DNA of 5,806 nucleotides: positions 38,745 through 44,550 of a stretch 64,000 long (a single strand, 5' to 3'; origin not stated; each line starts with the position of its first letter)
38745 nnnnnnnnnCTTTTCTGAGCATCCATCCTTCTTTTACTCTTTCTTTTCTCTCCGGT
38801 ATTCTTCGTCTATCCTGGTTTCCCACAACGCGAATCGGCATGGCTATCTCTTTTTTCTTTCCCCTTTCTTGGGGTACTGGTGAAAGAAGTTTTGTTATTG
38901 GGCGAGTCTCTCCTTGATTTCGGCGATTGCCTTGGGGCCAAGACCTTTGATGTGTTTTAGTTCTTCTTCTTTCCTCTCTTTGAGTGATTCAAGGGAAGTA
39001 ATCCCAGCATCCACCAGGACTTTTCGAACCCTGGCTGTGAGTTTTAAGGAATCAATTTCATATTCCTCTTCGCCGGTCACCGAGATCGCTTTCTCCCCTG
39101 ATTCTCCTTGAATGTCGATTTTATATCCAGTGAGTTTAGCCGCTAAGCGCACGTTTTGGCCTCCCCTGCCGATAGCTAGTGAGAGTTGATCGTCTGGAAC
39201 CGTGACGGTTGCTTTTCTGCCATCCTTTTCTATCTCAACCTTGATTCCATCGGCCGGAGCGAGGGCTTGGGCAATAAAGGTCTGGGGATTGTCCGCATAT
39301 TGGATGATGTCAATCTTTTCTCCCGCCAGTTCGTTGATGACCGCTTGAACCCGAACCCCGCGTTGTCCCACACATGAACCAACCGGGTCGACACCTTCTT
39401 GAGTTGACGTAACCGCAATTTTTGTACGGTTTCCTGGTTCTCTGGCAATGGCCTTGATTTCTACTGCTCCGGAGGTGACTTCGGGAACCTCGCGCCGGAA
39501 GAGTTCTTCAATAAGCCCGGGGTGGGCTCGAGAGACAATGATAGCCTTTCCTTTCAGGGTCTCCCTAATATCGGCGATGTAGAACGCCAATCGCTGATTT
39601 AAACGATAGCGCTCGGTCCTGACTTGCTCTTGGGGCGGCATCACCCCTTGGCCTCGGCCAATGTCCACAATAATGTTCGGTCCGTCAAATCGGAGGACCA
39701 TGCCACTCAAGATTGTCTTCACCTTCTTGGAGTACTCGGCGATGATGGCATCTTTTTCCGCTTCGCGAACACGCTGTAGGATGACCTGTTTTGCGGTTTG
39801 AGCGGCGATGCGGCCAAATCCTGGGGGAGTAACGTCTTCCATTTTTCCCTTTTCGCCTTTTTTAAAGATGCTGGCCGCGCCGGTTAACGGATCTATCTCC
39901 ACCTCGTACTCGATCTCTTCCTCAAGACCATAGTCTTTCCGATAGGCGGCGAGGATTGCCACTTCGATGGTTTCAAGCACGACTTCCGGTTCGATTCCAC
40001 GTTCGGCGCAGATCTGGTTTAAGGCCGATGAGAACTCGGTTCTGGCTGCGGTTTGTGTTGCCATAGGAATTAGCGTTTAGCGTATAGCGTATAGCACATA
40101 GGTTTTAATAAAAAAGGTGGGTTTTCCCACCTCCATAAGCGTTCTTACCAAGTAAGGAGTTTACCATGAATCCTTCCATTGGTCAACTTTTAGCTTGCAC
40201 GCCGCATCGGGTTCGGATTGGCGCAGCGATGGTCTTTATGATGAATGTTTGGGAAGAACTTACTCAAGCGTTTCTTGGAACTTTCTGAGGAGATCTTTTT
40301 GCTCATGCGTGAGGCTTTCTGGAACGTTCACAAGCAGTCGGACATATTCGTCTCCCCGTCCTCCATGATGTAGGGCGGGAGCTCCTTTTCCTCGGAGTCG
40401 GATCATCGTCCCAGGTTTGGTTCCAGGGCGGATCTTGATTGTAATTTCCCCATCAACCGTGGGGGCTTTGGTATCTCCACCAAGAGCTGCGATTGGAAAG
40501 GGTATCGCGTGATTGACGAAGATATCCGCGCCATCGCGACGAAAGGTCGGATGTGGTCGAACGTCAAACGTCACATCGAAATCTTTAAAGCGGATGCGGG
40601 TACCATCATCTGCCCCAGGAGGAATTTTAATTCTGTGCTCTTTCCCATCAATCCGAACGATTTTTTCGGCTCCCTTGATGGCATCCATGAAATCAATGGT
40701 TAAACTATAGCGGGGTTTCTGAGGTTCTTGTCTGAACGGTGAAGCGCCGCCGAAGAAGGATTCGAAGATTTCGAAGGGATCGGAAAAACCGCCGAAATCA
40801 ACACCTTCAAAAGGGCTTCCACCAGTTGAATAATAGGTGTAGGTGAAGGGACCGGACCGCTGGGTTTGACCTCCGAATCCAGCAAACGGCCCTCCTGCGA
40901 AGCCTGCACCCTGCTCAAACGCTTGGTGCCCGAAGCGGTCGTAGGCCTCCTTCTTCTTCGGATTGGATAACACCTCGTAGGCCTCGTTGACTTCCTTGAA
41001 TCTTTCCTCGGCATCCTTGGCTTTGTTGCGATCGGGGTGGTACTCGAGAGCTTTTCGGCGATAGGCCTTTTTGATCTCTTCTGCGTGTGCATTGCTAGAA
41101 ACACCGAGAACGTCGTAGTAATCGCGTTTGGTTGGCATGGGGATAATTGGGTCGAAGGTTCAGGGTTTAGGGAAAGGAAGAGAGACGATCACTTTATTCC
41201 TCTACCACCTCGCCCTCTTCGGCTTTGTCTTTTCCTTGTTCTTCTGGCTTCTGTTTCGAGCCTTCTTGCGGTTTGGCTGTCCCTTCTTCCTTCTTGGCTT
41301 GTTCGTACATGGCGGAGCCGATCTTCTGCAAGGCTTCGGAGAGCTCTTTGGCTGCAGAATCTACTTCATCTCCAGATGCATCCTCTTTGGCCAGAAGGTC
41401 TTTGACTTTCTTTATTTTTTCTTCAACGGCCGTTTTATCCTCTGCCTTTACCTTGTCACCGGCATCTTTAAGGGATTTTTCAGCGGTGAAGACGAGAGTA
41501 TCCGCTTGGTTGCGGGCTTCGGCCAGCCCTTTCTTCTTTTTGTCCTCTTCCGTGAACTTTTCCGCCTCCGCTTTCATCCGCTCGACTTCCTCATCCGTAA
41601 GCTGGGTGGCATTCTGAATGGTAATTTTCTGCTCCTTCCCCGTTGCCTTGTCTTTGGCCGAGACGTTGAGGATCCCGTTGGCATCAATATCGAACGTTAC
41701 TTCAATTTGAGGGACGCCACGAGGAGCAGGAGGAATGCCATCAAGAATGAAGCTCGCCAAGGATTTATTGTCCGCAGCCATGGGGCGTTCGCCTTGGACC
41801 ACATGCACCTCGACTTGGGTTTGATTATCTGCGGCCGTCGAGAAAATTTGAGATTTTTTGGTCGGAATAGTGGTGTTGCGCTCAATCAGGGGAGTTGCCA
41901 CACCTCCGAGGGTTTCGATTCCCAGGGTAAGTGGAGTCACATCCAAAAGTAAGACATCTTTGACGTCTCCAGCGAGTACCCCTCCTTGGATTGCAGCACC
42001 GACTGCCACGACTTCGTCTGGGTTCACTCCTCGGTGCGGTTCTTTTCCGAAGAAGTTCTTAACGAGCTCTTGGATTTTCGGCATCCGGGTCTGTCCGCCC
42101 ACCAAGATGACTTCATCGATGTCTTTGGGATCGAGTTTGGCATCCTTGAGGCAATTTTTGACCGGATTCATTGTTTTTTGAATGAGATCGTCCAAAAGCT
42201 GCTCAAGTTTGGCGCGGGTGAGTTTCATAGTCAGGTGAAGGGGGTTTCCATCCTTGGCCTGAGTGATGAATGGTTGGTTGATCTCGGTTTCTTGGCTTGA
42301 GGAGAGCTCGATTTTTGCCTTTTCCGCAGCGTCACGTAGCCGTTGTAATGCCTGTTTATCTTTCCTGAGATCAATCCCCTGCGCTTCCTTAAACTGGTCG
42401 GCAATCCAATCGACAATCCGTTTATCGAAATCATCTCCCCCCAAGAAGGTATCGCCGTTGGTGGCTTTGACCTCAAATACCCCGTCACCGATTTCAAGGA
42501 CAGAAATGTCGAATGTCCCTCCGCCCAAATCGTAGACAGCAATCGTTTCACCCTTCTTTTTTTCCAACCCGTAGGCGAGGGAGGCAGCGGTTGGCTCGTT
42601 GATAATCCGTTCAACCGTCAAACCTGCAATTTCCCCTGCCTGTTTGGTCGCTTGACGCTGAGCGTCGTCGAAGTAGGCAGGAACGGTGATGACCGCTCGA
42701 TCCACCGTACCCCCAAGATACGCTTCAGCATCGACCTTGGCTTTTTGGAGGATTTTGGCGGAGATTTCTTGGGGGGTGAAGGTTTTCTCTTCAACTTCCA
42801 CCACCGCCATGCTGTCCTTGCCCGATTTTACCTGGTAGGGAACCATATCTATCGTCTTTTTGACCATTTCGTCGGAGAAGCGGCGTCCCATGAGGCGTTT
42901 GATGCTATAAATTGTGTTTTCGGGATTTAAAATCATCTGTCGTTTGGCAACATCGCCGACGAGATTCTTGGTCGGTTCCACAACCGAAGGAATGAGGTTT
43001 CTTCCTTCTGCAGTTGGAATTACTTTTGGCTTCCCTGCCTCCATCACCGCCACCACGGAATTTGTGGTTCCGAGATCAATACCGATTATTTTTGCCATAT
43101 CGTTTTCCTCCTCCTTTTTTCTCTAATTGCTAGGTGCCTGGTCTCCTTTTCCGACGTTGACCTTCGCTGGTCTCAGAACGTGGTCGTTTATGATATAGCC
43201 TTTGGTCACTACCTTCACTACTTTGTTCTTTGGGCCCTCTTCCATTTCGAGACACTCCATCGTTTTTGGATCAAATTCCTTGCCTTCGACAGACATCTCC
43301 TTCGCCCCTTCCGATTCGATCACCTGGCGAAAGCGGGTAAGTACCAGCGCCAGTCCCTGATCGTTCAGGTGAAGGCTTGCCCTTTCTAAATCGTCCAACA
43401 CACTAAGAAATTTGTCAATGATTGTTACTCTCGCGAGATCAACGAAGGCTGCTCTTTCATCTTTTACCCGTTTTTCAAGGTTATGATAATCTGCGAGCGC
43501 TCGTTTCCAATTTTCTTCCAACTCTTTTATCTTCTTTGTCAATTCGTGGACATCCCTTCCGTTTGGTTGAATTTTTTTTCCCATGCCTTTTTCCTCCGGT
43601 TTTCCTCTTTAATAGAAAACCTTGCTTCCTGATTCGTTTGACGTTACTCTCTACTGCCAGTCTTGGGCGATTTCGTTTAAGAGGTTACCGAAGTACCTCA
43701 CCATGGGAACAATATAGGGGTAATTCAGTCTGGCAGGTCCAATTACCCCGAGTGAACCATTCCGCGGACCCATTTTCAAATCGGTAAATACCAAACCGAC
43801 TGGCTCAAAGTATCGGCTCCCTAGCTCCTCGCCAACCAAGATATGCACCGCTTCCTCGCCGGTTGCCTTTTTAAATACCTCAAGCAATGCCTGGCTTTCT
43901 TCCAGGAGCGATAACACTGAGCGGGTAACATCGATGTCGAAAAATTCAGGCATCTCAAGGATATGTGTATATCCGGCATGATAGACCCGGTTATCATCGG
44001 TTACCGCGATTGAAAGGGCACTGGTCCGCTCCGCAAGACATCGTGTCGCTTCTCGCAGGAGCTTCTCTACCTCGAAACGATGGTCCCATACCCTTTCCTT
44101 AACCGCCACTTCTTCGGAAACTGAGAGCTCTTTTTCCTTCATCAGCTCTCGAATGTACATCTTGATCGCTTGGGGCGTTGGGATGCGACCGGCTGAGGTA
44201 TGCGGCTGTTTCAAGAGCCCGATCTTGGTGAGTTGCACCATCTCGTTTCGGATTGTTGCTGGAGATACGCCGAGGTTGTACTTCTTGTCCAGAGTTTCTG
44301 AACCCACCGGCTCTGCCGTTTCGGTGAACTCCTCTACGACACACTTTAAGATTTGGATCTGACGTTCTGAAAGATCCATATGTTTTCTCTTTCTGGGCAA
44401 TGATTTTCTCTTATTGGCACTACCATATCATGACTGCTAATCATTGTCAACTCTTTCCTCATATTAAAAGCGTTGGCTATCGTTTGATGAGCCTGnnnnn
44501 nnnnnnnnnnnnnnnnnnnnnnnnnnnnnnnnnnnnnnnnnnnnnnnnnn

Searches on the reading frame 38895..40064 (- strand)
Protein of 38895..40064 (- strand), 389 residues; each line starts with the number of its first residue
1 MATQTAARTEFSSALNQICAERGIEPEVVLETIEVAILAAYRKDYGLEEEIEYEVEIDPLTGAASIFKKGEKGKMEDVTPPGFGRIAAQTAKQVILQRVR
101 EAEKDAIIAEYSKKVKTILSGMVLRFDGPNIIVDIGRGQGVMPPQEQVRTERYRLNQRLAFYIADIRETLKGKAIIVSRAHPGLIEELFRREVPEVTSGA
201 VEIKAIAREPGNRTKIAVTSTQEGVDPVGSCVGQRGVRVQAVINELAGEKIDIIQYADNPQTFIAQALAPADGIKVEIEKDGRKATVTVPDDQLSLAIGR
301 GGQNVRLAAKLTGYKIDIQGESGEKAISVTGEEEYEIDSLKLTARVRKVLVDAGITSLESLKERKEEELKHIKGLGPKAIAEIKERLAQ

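Call 7: search_protein_families(library=pfam, proteins=[window:38895-40064:-], max_evalue=0.001)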
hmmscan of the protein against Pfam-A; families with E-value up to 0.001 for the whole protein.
window:38895-40064:- (389 aa): 7 families
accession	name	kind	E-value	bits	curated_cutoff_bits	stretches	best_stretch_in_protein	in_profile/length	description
PF13184.12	KH_5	-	6.7e-28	97.1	27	1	210-278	1-69/69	NusA-like KH domain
PF08529.16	NusA_N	-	5.4e-21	75.5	23.8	2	10-69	1-58/119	NusA N-terminal domain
PF03118.21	RNA_pol_A_CTD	-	5.4e-11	42.5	23.8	1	334-388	12-66/67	Bacterial RNA polymerase, alpha chain C terminal domain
PF00013.35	KH_1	-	2.9e-07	30.6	21.5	1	286-334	3-55/66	KH domain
PF23095.1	KH_NusA_C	-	2.9e-05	24.5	34.2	1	286-320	2-36/59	Transcription termination/antitermination protein NusA, KH domain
PF14520.12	HHH_5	-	0.0001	23.2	27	1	348-387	16-55/57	Helix-hairpin-helix domain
PF07650.23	KH_2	-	0.00053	20.2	22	1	263-317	5-59/78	KH domain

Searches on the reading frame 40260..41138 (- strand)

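Call 7: search_protein_families(library=pfam, proteins=[window:40260-41138:-], max_evalue=0.001)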
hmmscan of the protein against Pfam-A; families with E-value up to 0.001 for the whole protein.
window:40260-41138:- (292 aa): 2 families
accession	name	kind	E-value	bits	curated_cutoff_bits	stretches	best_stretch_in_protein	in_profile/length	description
PF01556.23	DnaJ_C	-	9e-32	110.7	26.6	1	143-273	2-152/152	DnaJ C terminal domain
PF00226.36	DnaJ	-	2.6e-27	95.1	27.8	1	6-67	1-63/63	DnaJ domain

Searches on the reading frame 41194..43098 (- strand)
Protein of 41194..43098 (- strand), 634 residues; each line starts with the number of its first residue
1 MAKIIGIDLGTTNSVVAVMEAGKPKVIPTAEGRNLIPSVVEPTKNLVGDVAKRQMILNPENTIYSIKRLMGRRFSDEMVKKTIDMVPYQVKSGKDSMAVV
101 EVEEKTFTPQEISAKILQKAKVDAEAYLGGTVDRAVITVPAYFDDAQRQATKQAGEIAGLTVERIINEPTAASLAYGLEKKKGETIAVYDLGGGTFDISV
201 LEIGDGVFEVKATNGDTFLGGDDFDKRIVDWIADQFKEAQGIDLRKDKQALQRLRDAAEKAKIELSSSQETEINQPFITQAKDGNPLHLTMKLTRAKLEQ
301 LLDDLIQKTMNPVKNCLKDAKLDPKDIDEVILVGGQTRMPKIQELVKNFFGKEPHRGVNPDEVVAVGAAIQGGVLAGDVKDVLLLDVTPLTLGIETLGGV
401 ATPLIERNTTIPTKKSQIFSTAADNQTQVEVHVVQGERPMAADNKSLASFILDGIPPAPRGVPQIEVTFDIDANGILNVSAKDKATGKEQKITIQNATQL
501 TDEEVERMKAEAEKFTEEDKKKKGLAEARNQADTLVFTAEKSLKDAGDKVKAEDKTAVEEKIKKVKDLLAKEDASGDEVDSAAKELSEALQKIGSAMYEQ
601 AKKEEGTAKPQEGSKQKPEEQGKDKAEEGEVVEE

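Call 7: search_protein_families(library=pfam, proteins=[window:41194-43098:-], max_evalue=0.001)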
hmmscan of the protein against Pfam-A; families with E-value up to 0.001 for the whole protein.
window:41194-43098:- (634 aa): 3 families
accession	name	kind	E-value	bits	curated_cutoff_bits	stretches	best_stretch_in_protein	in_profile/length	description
PF00012.26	HSP70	-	1e-256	853.4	20.6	1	4-599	1-599/599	Hsp70 protein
PF06723.19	MreB_Mbl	-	4.9e-18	65.5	27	1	131-369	92-316/327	MreB/Mbl protein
PF14450.12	FtsA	-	0.00055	20.7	31.8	1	189-357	3-110/127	Cell division protein FtsA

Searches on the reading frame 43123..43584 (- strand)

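Call 7: search_protein_families(library=pfam, proteins=[window:43123-43584:-], max_evalue=0.001)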
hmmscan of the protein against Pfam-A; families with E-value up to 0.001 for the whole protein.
window:43123-43584:- (153 aa): 1 family
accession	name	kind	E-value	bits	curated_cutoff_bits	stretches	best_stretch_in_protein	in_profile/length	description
PF01025.24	GrpE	-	1.5e-31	109.7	25.8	1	4-146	12-165/165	GrpE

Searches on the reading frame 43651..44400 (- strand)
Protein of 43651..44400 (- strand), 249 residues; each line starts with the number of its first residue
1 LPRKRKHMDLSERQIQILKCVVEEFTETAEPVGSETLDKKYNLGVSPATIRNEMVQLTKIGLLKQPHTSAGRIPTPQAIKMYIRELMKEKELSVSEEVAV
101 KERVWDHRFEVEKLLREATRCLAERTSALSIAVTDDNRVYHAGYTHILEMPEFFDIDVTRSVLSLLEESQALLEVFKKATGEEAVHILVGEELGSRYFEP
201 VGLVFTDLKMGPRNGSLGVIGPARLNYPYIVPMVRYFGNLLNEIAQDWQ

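Call 7: search_protein_families(library=pfam, proteins=[window:43651-44400:-], max_evalue=0.001)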
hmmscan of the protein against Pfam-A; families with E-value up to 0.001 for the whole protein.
window:43651-44400:- (249 aa): 2 families
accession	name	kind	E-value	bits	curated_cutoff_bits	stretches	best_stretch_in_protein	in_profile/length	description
PF01628.27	HrcA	-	4.1e-18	66.6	22.2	1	85-230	80-214/215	HrcA protein C terminal domain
PF03444.21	HrcA_DNA-bdg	-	7.1e-05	22.8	21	1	9-81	1-72/79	Winged helix-turn-helix transcription repressor, HrcA DNA-binding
